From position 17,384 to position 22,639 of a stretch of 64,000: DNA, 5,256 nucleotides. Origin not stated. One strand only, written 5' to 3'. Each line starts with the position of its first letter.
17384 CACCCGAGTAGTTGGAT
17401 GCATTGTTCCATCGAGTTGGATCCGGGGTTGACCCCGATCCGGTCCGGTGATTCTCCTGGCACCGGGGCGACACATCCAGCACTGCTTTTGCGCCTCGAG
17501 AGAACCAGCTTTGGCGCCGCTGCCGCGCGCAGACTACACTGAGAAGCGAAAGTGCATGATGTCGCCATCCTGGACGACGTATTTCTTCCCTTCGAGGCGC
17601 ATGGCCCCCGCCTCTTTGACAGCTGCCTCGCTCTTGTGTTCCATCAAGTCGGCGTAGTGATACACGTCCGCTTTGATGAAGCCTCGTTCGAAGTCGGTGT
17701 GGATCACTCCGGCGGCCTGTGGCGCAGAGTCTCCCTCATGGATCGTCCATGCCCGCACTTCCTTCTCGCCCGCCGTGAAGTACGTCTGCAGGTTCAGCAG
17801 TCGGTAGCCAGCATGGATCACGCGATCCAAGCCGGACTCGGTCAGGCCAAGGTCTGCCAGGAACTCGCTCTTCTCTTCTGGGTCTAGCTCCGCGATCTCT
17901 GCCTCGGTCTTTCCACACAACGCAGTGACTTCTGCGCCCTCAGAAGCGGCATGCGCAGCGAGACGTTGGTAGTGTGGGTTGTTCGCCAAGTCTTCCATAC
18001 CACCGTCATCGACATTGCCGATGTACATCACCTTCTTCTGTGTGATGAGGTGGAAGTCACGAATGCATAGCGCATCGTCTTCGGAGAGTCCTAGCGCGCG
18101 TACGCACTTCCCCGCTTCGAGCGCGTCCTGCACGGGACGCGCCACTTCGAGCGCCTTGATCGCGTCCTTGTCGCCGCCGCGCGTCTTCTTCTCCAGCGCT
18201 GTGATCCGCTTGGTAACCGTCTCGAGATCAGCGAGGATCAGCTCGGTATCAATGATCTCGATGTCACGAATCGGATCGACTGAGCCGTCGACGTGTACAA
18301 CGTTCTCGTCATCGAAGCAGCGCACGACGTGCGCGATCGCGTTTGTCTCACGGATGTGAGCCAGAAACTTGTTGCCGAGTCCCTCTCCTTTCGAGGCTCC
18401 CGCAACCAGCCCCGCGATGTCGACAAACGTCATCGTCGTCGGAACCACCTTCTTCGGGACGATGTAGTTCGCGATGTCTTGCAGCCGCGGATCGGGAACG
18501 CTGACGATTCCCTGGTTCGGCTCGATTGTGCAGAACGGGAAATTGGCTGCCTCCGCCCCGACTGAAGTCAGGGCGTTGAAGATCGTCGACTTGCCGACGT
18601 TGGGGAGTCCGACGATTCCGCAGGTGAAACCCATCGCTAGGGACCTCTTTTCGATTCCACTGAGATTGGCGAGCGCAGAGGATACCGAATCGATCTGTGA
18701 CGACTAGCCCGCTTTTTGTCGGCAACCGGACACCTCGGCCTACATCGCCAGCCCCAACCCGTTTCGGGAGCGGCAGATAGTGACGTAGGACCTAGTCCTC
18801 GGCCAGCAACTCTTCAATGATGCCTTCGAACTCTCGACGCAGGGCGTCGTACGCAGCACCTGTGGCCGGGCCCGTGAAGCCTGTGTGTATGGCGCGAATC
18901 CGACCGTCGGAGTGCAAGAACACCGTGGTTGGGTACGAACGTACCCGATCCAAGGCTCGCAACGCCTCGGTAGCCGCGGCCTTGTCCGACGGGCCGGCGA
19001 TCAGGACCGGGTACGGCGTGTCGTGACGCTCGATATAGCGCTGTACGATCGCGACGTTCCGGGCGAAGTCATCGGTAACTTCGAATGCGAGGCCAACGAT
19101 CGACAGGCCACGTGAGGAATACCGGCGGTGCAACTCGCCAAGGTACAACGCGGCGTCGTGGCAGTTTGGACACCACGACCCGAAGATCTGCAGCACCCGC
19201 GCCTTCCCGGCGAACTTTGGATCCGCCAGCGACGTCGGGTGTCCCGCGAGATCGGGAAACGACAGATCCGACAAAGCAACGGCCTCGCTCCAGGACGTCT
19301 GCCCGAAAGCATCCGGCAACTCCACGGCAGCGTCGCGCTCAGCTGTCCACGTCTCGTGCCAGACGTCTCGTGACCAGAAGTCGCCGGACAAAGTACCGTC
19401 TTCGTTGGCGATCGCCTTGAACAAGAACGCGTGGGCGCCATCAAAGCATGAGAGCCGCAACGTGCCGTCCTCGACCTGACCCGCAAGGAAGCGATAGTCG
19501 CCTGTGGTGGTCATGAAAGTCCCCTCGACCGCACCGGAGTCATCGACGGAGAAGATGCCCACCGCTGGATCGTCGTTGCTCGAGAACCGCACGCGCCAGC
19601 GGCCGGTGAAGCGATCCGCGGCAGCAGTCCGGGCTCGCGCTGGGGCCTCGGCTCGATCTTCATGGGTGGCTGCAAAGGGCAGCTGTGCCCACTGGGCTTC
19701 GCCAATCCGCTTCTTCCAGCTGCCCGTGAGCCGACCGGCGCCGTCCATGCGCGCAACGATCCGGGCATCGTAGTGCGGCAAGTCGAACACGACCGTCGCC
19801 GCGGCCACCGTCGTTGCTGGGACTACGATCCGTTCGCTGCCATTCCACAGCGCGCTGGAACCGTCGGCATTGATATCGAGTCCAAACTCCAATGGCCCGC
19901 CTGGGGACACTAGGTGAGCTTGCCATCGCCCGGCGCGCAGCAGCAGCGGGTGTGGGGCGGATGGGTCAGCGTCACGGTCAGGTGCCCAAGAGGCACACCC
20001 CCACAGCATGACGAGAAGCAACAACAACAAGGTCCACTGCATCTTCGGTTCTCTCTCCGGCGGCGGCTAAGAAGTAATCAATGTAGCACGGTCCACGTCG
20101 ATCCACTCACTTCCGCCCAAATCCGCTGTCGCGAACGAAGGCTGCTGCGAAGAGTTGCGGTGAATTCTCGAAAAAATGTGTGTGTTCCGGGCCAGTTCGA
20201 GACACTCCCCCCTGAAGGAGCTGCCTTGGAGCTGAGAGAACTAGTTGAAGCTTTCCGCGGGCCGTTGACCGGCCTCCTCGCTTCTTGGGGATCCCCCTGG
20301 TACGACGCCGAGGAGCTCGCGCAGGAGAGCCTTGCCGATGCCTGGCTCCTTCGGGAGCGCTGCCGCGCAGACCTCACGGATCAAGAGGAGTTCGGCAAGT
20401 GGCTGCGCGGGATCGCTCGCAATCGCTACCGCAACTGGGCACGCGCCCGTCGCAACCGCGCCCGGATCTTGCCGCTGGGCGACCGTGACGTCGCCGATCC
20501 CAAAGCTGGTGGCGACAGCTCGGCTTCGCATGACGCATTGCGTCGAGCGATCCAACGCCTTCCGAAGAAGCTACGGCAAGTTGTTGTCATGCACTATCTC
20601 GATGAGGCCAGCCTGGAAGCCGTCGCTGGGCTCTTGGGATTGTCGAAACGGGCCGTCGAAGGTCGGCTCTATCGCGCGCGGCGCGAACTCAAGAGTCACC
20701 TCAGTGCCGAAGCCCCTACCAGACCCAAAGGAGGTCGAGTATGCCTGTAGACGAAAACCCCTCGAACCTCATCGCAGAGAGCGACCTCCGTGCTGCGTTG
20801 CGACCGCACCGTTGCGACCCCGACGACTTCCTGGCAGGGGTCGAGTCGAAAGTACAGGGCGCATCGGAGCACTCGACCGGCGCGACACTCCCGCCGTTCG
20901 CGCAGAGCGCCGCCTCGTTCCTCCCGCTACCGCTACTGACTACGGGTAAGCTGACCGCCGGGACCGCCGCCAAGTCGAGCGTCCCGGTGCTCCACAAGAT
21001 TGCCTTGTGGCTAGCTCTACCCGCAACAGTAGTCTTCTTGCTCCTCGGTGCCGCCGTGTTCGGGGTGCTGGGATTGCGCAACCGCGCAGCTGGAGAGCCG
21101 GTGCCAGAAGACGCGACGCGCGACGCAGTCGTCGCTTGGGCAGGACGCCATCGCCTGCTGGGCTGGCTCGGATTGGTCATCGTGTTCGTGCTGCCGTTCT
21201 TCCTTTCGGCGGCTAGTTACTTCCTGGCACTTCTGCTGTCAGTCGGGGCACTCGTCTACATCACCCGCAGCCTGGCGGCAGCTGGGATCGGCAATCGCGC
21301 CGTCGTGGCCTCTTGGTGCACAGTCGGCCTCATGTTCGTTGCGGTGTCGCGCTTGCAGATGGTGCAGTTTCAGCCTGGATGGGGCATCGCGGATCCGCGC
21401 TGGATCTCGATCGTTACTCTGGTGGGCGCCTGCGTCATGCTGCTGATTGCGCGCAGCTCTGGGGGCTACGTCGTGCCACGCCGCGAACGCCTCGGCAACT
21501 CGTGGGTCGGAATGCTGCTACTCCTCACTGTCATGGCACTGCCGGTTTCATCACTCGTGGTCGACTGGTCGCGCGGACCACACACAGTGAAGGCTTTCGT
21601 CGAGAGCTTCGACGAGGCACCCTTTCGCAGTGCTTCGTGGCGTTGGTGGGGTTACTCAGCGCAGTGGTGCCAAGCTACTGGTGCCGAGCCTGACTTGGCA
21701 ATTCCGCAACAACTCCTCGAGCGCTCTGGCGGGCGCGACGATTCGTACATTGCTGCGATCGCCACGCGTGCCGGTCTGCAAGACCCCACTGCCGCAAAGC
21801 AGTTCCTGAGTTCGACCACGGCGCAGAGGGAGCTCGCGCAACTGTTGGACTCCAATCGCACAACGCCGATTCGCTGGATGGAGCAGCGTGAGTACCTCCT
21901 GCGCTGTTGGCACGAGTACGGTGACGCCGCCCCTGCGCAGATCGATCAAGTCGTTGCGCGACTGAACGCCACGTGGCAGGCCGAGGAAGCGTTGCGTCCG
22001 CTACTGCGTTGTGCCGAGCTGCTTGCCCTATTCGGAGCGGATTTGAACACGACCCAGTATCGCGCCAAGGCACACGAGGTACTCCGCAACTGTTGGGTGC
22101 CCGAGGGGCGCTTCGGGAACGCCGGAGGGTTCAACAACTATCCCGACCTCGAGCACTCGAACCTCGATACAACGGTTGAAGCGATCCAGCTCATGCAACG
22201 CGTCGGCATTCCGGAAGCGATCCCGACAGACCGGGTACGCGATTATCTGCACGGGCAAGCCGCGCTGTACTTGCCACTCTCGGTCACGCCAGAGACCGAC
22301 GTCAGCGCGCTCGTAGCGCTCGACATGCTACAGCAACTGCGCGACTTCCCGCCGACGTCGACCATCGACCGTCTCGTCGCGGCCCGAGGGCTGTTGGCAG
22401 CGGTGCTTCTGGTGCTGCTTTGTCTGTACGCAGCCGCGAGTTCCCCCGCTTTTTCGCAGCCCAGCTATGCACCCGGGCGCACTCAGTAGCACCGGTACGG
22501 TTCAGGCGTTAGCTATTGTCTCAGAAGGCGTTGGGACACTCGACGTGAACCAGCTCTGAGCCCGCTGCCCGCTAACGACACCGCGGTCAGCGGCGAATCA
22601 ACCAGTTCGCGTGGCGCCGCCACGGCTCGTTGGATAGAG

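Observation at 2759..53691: Nine paralogous dockerin-like C-terminal modules on secreted proteins with unrelated scaffolds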

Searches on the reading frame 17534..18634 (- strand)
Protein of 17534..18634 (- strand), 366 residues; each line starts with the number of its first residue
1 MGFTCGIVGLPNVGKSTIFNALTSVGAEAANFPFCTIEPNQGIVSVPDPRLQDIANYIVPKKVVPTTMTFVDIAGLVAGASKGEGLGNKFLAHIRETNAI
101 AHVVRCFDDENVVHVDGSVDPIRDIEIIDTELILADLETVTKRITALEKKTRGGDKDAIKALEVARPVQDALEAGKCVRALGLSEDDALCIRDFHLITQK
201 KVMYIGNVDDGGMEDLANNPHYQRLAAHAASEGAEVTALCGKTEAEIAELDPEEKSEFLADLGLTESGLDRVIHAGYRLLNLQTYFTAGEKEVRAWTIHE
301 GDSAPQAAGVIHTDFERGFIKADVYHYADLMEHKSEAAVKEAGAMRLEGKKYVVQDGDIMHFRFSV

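Call 13: find_encoding_contigs(protein=window:17534-18634:-, flank=10000, max_places=6)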
Protein window:17534-18634:- (366 aa): no gene with exactly this product is on record in the collection.

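Call 14: find_related_loci(query=window:17534-18634:-, collection=genome_contigs, flank=10000)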
Query window:17534-18634:- (366 aa) in genome_contigs; peptide patterns used: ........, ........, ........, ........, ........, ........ (x = any residue, [..] = any of these).
600 stretches matched a pattern (row limit reached: there are more); 600 encode a relative of the query (tblastn E <= 1e-3); the best 80 are kept; 80 distinct loci.
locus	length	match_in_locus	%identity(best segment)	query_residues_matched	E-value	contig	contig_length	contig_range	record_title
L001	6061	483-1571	63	1-366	5e-156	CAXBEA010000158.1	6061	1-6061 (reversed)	MAG TPA_asm: uncultured Neptunomonas sp. isolate ERR2762125_binner12_Refined_3 genome assembly, contig: ERZ3421902.6045,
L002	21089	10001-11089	61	1-366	2e-152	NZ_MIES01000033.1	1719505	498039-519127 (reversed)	Saccharospirillum sp. MSK14-1 scaffold3_cov459_read234, whole genome shotgun sequence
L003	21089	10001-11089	62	1-366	6e-152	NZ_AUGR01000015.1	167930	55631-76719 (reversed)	Neptunomonas japonica DSM 18939 G511DRAFT_scaffold00012.12_C, whole genome shotgun sequence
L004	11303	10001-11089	62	1-366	9e-151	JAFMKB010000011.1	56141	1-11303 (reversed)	MAG: Gammaproteobacteria bacterium isolate DEBay_Sum22DG08_100 NODE_124_length_56141_cov_9.260742, whole genome shotgun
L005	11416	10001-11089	62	1-366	2e-150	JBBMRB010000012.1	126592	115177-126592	Gammaproteobacteria bacterium AS21 isolate_21_12, whole genome shotgun sequence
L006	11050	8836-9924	61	1-366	2e-149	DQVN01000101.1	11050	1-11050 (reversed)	MAG TPA_asm: Sulfurivirga caldicuralii isolate SZUA-1517 k95_82158, whole genome shotgun sequence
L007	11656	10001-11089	60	1-366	5e-149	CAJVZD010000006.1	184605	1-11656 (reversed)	MAG TPA_asm: uncultured Cellvibrionales bacterium isolate SRR5469033_bin.38_MetaBAT_v2.12.1_MAG genome assembly, contig:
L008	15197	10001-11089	63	1-366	1e-148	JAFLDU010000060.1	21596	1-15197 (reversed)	MAG: Zoogloea sp. isolate UWPOB_ZOOG1 gnl_X_ACGIDIBF_57, whole genome shotgun sequence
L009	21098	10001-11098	62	1-366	2e-147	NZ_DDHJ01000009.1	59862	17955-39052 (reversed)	MAG: Pseudomonas sp. UBA1879 UBA1879_contig_135, whole genome shotgun sequence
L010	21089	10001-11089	60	1-366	1e-147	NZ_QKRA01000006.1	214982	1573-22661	Marinomonas piezotolerans strain YLB-05 NODE_6_length_214982_cov_55.3855, whole genome shotgun sequence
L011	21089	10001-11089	62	1-366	2e-147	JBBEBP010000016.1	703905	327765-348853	MAG: Pseudohongiellaceae bacterium isolate LejiaF_61_88 Lejia_F_3_length_703905_cov_54, whole genome shotgun sequence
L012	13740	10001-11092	61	1-366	2e-147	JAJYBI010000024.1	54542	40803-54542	MAG: Deltaproteobacteria bacterium isolate BP8.bin75 NODE_716_length_54542_cov_2.218984, whole genome shotgun sequence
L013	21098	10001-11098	60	1-366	4e-147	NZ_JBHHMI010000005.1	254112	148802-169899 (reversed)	Paenibacillus enshidis strain KCTC 33519 NODE_5_length_254112_cov_95.245313, whole genome shotgun sequence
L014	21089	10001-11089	61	1-366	3e-147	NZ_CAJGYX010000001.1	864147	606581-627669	Psychrobacter cibarius isolate Psychrobacter cibarius JG-220, whole genome shotgun sequence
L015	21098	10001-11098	62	1-366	4e-147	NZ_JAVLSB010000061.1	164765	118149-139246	Pseudomonas sp. SZMC_28357 Contig_61_497.035, whole genome shotgun sequence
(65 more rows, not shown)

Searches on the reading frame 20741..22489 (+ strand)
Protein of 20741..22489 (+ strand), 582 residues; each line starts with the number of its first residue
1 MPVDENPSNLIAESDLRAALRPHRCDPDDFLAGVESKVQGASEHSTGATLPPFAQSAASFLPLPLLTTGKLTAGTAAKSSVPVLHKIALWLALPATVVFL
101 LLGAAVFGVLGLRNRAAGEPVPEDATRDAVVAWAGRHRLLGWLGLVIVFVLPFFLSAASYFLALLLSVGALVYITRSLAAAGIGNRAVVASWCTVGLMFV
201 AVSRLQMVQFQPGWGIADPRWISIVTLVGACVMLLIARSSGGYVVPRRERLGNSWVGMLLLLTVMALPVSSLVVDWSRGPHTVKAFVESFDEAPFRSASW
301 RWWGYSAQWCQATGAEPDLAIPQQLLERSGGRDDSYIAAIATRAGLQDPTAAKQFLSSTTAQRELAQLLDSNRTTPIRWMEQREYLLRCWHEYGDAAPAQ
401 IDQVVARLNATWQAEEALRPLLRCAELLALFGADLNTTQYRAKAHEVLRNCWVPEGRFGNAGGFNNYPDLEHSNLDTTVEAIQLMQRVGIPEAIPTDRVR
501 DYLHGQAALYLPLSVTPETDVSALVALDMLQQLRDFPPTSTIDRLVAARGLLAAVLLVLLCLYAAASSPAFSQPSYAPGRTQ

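Call 17: search_protein_families(library=pfam, proteins=[window:20741-22489:+], max_evalue=0.001)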
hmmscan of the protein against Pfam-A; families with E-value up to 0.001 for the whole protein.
window:20741-22489:+ (582 aa): 0 families

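Call 40: search_protein_families(library=pfam, proteins=[window:20741-22489:+], max_evalue=10)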
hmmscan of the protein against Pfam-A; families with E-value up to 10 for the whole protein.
window:20741-22489:+ (582 aa): 0 families
